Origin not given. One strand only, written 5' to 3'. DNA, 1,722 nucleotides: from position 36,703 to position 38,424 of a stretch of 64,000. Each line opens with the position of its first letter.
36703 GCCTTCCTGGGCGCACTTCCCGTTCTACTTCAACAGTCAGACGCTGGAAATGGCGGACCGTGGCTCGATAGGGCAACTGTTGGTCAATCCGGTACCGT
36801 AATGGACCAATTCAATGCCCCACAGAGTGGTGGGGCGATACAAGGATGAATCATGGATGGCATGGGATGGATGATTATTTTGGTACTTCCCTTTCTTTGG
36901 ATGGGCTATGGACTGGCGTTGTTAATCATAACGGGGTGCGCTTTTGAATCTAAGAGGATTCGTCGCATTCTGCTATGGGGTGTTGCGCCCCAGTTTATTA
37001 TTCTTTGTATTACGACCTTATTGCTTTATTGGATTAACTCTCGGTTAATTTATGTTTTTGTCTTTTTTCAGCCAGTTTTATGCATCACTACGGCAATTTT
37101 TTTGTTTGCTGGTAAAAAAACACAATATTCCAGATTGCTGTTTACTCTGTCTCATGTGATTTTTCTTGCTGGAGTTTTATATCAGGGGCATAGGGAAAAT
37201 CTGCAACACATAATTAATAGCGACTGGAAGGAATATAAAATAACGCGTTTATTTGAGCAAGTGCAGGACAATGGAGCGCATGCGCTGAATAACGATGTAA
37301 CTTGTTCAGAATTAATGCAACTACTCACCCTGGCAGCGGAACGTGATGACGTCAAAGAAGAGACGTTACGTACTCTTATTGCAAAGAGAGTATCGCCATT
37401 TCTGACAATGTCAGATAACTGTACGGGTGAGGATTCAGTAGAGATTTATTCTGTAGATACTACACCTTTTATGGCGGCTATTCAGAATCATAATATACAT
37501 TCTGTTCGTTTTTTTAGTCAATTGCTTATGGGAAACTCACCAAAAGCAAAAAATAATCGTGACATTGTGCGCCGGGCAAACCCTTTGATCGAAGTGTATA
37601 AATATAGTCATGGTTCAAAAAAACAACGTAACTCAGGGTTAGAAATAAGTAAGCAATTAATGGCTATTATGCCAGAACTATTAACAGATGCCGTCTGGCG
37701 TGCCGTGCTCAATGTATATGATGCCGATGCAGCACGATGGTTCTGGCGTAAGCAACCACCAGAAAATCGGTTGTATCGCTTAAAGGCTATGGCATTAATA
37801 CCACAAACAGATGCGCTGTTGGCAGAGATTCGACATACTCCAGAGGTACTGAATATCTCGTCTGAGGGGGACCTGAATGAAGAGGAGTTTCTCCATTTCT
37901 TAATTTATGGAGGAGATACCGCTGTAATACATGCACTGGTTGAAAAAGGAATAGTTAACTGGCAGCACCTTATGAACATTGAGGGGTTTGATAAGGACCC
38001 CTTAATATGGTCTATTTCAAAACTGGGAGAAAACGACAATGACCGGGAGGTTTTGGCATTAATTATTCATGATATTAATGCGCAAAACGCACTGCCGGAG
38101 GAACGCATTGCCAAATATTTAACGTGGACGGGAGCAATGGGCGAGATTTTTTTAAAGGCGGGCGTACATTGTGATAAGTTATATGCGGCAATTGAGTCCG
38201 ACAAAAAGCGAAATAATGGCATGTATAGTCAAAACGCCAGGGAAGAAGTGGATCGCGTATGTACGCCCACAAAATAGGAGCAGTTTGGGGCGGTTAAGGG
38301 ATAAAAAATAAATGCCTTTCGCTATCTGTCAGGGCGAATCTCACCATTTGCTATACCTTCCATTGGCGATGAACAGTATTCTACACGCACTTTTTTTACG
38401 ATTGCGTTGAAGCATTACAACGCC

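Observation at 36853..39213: AT-rich insertion between ftsP and ygiQ: membrane-anchored ankyrin-repeat-like protein plus a decayed paralogue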

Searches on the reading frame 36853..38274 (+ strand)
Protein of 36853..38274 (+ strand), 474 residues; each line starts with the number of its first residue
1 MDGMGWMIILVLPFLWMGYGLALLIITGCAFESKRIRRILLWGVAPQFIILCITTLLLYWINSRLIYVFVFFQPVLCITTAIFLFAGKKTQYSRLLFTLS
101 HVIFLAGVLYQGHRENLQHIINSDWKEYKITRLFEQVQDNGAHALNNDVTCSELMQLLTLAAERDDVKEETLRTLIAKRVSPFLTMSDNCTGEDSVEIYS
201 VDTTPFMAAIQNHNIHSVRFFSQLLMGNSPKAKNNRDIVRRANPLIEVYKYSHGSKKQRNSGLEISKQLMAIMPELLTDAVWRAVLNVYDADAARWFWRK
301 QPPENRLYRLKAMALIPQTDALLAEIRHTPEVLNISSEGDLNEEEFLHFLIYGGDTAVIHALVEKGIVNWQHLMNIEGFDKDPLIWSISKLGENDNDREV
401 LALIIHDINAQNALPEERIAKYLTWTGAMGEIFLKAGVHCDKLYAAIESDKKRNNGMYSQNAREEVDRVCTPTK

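Call 6: search_protein_families(proteins=[window:36853-38274:+], library=ncbifam, max_evalue=1)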
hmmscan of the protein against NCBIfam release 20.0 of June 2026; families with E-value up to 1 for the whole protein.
window:36853-38274:+ (474 aa): 2 families
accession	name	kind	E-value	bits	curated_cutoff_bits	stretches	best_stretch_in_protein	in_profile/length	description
NF045998.1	cleave_ABC_plasm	equivalog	0.056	11.7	500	1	46-92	275-321/673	Mbov_0121 family peptidase domain-containing ABC transporter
TIGR02017.1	hutG_amidohyd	equivalog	0.16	11.4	278.75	1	115-185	190-259/263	N-formylglutamate deformylase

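Call 7: profile_search(protein=window:36853-38274:+)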
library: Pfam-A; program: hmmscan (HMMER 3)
A. the first sequence (474 residues): domains with independent E <= 10: 6; with E <= 0.001: 0
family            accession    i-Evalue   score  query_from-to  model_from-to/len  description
7TMR-DISM_7TM     PF07695.17       0.15    12.4      28-111        86-169/205  7TM diverse intracellular signalling
LRAT              PF04970.19       0.87    10.3     344-372        14-36/120  Lecithin retinol acyltransferase
Ank_2             PF12796.13        1.7     9.7     340-411        27-89/90  Ankyrin repeats (3 copies)
Ank_2             PF12796.13        3.9     8.6     153-221        28-79/90  Ankyrin repeats (3 copies)
Ank_4             PF13637.12        4.2     8.3     168-221         9-49/50  Ankyrin repeats (many copies)
Ank_4             PF13637.12          9     7.3     347-379         1-31/50  Ankyrin repeats (many copies)

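Call 17: find_homologous_proteins(query=window:36853-38274:+, max_evalue=0.001)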
Query window:36853-38274:+ (474 aa): 4 proteins with E <= 0.001 among 8000 candidates.
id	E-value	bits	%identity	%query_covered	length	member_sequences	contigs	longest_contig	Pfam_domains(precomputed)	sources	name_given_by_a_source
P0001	0.0e+0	1029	95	100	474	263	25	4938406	-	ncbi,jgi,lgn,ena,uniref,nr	ncbi:TPA: hypothetical protein L6787_000570 [Escherichia coli]|uniref:hypothetical protein n=1 Tax=E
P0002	2.9e-292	987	91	100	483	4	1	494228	-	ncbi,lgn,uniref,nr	ncbi:hypothetical protein [Escherichia whittamii]|uniref:hypothetical protein n=1 Tax=Escherichia wh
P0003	8.4e-241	818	74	100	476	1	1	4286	-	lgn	-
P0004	3.8e-181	621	93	62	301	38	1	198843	-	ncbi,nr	ncbi:hypothetical protein MLO65_06380, partial [Escherichia coli]|nr:hypothetical protein [Escherich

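Call 26: search_solved_structures(query=A3, max_evalue=1, show_alignments=2)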
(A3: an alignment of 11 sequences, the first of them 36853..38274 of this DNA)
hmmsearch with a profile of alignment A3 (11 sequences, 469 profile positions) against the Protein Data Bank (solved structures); distinct sequences matched with E-value up to 1: 17.
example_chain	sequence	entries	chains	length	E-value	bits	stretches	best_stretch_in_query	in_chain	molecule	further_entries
6tmd_A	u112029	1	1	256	0.00033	22.6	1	332-422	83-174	KN motif and ankyrin repeat domain-containing protein 2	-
7ddx_A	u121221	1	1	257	0.0021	20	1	332-422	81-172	KN motif and ankyrin repeat domains 1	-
5ybv_A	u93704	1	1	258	0.0024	19.8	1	332-422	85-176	KN motif and ankyrin repeat domain-containing protein 2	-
5ybv_B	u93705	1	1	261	0.0024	19.8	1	332-422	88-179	KN motif and ankyrin repeat domain-containing protein 2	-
6tlh_A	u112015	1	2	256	0.0027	19.6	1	332-423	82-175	KN motif and ankyrin repeat domain-containing protein 3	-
4hbd_A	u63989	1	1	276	0.0028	19.6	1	332-422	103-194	KN motif and ankyrin repeat domain-containing protein 2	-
1n0r_A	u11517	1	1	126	0.0037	19.2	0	326-363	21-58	4 ankyrin repeats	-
5yay_A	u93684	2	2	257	0.0051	18.7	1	332-422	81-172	KN motif and ankyrin repeat domains 1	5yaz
5ybe_A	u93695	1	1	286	0.0063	18.4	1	332-422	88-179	Kank1 protein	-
5ybj_A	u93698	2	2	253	0.0098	17.8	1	332-422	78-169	KN motif and ankyrin repeat domain-containing protein 1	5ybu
9jxq_C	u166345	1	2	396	0.053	15.4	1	320-388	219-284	Kinase D-interacting substrate of 220 kDa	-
4hqd_A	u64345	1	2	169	0.057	15.3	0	323-363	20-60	Engineered Protein OR265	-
1n0q_A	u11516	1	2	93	0.086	14.7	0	323-363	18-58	3 ankyrin repeats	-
6sku_A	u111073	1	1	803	0.091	14.6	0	330-367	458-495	Phosphocholine transferase AnkX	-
9u9h_A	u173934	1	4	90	0.55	12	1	76-132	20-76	Virion membrane protein OPG140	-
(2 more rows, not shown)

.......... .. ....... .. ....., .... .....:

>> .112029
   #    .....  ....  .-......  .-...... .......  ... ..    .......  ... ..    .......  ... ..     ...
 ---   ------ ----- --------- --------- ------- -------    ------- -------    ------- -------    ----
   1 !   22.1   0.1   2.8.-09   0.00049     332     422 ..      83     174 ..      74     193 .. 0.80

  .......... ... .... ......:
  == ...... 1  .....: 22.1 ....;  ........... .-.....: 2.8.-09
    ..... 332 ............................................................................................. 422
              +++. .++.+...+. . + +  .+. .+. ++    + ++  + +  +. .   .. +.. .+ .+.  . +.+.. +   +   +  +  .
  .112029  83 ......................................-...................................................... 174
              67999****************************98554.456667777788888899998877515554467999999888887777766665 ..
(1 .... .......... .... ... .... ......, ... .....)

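Call 31: predict_structure(alignment_id=A3)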
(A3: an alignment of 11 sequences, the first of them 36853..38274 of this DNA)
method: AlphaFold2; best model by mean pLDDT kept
length: 474 residues; sequences in the alignment: 11
mean_pLDDT: 74.6   pTM: 0.63
mean pLDDT of the five models: 74.6, 74.2, 73.1, 71.7, 71.6
residues with pLDDT >= 90: 69; 70-90: 223; 50-70: 156; < 50: 26
segments of 3 or more residues with pLDDT < 50: 1-7, 111-118, 338-342
pLDDT, mean of each block of 10 residues (from residue 1): 46 65 65 63 61 58 53 55 54 59 60 49 70 86 77 87 87 85 83 58 84 91 91 90 88 72 93 93 88 93 89 85 84 59 66 79 80 64 61 70 84 81 75 87 87 76 83 54
secondary structure, 60 per line:
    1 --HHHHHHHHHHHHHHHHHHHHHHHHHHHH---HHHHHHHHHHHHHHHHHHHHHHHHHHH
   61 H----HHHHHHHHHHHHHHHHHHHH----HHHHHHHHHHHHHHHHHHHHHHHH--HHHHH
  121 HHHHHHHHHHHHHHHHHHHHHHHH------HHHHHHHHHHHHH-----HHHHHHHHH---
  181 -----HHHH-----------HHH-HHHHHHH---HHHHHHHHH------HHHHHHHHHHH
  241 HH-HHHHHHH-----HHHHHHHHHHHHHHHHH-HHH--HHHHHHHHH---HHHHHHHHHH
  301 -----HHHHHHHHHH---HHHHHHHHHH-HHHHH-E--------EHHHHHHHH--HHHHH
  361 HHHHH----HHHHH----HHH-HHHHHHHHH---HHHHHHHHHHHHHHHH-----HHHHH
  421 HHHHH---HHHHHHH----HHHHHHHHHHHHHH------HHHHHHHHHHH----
elements in order: H3-30 H34-61 H66-85 H90-113 H116-144 H151-163 H169-177 H186-189 H205-211 H215-223 H230-242 H244-250 H256-272 H279-287 H291-300 H306-315 H319-328 H330-334 H346-353 H356-365 H370-374 H383-391 H395-410 H416-425 H429-435 H440-453 H460-470

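Call 32: search_protein_families(proteins=[window:36853-38274:+], library=padloc, max_evalue=1)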
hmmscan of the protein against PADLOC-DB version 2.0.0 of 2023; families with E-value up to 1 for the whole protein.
window:36853-38274:+ (474 aa): 0 families

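Call 33: search_protein_families(proteins=[window:36853-38274:+], library=phrogs, max_evalue=1)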
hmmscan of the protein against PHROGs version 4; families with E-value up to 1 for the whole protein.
window:36853-38274:+ (474 aa): 0 families

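Call 36: search_protein_representatives(alignment_id=A3)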
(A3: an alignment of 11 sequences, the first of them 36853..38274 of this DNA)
Query: 11 sequences, 469 profile positions. Proteins with E-value up to 0.001 (for the whole library): 126; up to 1e-10: 41; up to 1e-30: 18. The best 126 are listed.
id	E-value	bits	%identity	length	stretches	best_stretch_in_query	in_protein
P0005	4.5e-243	823.5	-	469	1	1-468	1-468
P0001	1.5e-215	732.7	-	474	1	4-469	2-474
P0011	5.5e-173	592.4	-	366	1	1-366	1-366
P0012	2.8e-91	323.0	-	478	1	3-447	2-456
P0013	1.5e-84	300.8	-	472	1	23-467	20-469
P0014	2.8e-59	217.5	-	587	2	18-444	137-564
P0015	5.8e-55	203.2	-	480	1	13-440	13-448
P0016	6.1e-53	196.6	-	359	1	13-361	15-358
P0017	9.3e-49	182.8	-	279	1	7-277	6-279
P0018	3.4e-47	177.6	-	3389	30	326-364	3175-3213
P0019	4.0e-47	177.4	-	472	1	19-464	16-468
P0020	6.3e-45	170.1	-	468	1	8-443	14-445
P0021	4.4e-44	167.4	-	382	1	10-384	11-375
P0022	1.8e-43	165.4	-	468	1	5-444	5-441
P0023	4.2e-40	154.2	-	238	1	13-233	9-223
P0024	7.5e-40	153.4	-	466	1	26-448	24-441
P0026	3.6e-38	147.9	-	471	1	24-467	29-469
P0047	1.3e-11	60.3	-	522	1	76-386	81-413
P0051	2.4e-10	56.1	-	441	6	319-363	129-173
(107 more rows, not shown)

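Call 37: list_cluster_members(proteins=[P0012, P0013, P0014, P0015, P0019, P0020, P0022, P0024, P0026, P0047])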
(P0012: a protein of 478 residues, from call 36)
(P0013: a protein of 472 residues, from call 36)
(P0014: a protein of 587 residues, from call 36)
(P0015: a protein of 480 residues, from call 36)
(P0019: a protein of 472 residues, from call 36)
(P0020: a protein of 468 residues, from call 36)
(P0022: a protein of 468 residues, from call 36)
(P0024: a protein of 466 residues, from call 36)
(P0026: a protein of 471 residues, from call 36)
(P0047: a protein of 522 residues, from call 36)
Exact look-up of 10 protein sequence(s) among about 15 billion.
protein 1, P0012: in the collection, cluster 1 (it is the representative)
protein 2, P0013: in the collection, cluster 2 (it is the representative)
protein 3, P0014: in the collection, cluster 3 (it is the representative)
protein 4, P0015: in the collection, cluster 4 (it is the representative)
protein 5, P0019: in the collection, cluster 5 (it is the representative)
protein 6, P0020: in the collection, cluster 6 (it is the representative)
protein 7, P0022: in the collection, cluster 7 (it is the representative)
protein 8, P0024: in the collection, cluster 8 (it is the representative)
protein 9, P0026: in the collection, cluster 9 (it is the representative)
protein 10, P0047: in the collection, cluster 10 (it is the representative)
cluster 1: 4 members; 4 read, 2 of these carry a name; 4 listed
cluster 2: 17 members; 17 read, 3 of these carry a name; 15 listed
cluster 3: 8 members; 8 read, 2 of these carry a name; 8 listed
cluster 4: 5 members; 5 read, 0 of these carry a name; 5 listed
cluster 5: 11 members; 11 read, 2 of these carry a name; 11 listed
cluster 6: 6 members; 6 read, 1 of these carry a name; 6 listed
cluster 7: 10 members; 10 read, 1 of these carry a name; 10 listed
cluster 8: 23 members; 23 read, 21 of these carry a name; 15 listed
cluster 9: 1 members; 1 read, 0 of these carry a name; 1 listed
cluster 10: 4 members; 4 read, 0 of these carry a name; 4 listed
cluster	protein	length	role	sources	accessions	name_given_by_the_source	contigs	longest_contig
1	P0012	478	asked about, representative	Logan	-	-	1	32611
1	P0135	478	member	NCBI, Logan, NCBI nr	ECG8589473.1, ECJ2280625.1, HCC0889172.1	hypothetical protein FNI11_06835 [Salmonella enterica subsp. salamae] | hypothetical protein [Salmonella enterica subsp. salamae]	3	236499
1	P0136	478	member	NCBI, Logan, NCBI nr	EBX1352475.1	hypothetical protein DQ806_05045 [Salmonella enterica subsp. enterica serovar Okatie] | hypothetical protein [Salmonella enterica subsp. enterica serovar Okatie]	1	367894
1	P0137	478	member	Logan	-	-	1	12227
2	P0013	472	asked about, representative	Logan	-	-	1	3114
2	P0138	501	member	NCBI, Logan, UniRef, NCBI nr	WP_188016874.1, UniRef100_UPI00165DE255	hypothetical protein [Pseudocitrobacter sp. 73] | hypothetical protein n=1 Tax=Pseudocitrobacter sp. 73 TaxID=2605731 RepID=UPI00165DE255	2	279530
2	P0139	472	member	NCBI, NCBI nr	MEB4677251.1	hypothetical protein MXL54_21050 [Enterobacteriaceae bacterium G50] | hypothetical protein [Enterobacteriaceae bacterium G50]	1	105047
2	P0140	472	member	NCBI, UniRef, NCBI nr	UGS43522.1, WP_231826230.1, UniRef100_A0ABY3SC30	hypothetical protein [Pseudocitrobacter corydidari] | Uncharacterized protein n=1 Tax=Pseudocitrobacter corydidari TaxID=2891570 ...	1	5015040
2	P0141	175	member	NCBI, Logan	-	-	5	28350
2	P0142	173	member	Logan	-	-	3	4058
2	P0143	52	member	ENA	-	-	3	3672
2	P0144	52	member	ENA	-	-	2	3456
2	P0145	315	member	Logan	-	-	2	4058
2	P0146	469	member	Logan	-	-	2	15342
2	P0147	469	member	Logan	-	-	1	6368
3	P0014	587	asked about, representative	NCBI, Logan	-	-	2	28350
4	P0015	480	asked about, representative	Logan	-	-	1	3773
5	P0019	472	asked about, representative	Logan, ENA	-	-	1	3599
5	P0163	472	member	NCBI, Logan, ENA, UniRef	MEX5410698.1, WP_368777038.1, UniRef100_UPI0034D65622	hypothetical protein [Atlantibacter hermannii] | hypothetical protein n=1 Tax=Atlantibacter hermannii TaxID=565 RepID=UPI0034D65622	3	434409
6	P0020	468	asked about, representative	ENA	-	-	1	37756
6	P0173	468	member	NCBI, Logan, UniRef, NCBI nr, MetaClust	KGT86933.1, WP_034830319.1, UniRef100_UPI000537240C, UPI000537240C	hypothetical protein [Enterobacter cancerogenus] | hypothetical protein n=1 Tax=Enterobacter cancerogenus TaxID=69218 RepID=UPI000537240C | status=active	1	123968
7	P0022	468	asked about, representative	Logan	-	-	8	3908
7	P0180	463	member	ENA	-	-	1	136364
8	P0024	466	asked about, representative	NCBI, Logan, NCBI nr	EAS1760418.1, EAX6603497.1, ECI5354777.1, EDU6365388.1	hypothetical protein ACLLH4_002138 [Salmonella enterica] | hypothetical protein [Salmonella enterica]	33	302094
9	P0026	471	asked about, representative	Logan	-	-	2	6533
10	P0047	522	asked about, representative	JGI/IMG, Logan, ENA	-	-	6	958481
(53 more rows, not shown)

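Call 39: fold_search(model_id=the predicted structure, library=afdb50)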
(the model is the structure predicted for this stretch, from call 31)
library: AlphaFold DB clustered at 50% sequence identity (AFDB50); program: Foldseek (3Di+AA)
matches with E <= 10: 870; with E <= 0.001: 26
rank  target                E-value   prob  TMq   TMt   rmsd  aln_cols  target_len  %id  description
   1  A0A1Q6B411            5.1e-51  1.00  0.83  0.83   4.8       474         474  100  Uncharacterized protein [Escherichia coli]
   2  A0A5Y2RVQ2            5.4e-23  1.00  0.62  0.62   8.2       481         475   33  Ankyrin repeat domain-containing protein [Salmonella enterica subsp. salamae]
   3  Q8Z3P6                1.2e-19  1.00  0.54  0.75   4.7       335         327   34  Uncharacterized protein [Salmonella typhi]
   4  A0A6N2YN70            3.8e-18  1.00  0.64  0.64   8.3       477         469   24  Uncharacterized protein [Phytobacter massiliensis]
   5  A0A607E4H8            1.1e-17  1.00  0.51  0.51  12.6       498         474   29  Uncharacterized protein [Salmonella enterica subsp. enterica serovar Panama]
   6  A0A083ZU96            3.6e-16  1.00  0.62  0.63   8.1       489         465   25  Putative membrane protein
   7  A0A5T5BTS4            6.7e-16  1.00  0.48  0.75   5.4       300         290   34  Uncharacterized protein (Fragment) [Salmonella enterica]
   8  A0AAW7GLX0            4.7e-15  1.00  0.61  0.62   8.1       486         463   24  Uncharacterized protein
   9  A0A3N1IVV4            1.9e-14  1.00  0.59  0.60   9.3       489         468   21  Uncharacterized protein
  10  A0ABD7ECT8            5.9e-14  1.00  0.59  0.77   4.3       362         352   27  Uncharacterized protein [Escherichia albertii]
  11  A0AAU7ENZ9            6.9e-14  1.00  0.45  0.62   5.9       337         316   30  Uncharacterized protein [Salmonella enterica subsp. enterica serovar Give var. 15 str. CFSAN004343]
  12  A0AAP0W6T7            1.3e-11  1.00  0.61  0.62   8.3       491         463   17  Uncharacterized protein
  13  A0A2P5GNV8            5.9e-11  1.00  0.52  0.75   3.9       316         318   26  Uncharacterized protein [Superficieibacter electus]
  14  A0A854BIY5            1.2e-10  1.00  0.49  0.84   2.8       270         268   29  Ankyrin repeat domain-containing protein [Escherichia coli]
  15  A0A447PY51            1.7e-10  1.00  0.40  0.54  12.9       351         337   28  Putative membrane protein [Salmonella enterica I]
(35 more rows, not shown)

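Call 40: find_encoding_contigs(protein=P0024, flank=7000, max_places=3)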
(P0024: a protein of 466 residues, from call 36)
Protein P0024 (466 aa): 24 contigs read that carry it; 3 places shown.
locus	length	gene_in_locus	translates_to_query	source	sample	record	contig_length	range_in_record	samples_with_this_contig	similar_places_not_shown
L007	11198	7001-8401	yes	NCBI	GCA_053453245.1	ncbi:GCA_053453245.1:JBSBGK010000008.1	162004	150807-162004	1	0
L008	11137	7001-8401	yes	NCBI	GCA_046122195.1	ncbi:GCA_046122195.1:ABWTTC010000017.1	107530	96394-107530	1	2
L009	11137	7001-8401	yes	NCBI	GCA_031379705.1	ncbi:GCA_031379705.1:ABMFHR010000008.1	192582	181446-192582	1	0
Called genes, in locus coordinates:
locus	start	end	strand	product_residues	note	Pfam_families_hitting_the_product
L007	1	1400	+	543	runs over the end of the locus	PF13489:Methyltransf_23, PF05175:MTS, PF13847:Methyltransf_31, PF08241:Methyltransf_11, PF08242:Methyltransf_12, PF13649:Methyltransf_25, PF13489:Methyltransf_23, PF08241:Methyltransf_11, +12 more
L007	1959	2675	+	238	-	PF20772:TACO1_YebC_N, PF01709:Transcrip_reg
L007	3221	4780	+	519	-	PF14690:Zn_ribbon_ISL3, PF01610:DDE_Tnp_ISL3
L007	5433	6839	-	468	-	PF12849:PBP_like_2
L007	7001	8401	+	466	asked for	-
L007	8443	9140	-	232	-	PF03811:Zn_ribbon_InsA (weak), PF12759:HTH_Tnp_IS1, PF03400:DDE_Tnp_IS1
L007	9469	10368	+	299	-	PF13226:DUF4034 (weak)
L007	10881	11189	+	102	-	-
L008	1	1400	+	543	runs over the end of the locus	PF13489:Methyltransf_23, PF05175:MTS, PF13847:Methyltransf_31, PF08241:Methyltransf_11, PF08242:Methyltransf_12, PF13649:Methyltransf_25, PF13489:Methyltransf_23, PF08241:Methyltransf_11, +12 more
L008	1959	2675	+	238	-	PF20772:TACO1_YebC_N, PF01709:Transcrip_reg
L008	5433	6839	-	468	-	PF12849:PBP_like_2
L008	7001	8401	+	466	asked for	-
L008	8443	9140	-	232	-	PF03811:Zn_ribbon_InsA (weak), PF12759:HTH_Tnp_IS1, PF03400:DDE_Tnp_IS1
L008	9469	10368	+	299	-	PF13226:DUF4034 (weak)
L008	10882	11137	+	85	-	?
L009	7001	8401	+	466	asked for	-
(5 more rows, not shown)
